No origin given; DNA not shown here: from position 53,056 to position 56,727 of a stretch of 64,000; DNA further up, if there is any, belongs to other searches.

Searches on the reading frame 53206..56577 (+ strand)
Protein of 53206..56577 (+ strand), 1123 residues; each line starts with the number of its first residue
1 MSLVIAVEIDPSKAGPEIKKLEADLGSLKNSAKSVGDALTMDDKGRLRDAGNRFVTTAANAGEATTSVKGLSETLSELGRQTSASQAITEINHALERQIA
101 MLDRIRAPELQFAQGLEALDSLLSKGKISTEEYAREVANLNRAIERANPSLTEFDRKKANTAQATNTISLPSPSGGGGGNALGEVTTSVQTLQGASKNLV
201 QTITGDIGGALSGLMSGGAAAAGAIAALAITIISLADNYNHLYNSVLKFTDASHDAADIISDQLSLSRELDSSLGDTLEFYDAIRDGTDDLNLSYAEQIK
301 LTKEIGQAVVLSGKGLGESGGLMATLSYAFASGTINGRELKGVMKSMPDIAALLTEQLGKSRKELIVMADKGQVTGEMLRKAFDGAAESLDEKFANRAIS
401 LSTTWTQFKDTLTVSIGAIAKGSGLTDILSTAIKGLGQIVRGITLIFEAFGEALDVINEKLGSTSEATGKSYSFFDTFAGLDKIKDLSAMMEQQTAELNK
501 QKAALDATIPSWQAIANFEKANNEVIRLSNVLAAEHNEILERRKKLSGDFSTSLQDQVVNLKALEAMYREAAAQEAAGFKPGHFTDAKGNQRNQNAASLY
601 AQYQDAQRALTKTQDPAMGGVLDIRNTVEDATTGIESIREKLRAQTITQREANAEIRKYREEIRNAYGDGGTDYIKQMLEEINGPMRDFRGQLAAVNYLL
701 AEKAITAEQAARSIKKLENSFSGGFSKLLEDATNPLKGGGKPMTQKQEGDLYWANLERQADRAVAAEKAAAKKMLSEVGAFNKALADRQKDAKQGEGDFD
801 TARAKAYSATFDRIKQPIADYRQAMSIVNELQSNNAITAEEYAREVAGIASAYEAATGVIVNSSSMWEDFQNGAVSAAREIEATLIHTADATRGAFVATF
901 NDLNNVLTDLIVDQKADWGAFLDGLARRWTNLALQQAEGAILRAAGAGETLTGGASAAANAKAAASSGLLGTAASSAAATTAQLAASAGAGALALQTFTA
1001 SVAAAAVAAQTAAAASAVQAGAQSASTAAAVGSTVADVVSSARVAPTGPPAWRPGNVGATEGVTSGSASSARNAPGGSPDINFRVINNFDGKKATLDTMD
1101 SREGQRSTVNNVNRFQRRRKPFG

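Call 89: search_protein_families(library=pfam, proteins=[window:53206-56577:+], max_evalue=0.001)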
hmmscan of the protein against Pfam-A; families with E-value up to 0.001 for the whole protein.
window:53206-56577:+ (1123 aa): 4 families
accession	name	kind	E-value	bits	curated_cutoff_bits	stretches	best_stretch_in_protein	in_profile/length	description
PF20155.4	TMP_3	-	9e-33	114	41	1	232-421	3-192/192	Tape measure protein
PF20612.3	SHOCT_2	-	2.1e-06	28.2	24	0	819-844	10-35/53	SHOCT domain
PF09718.15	Tape_meas_lam_C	-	1.6e-05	25.3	23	1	869-939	2-72/76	Lambda phage tail tape-measure protein (Tape_meas_lam_C)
PF09851.14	SHOCT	-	0.00067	19.7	27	0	116-138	3-25/28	Short C-terminal domain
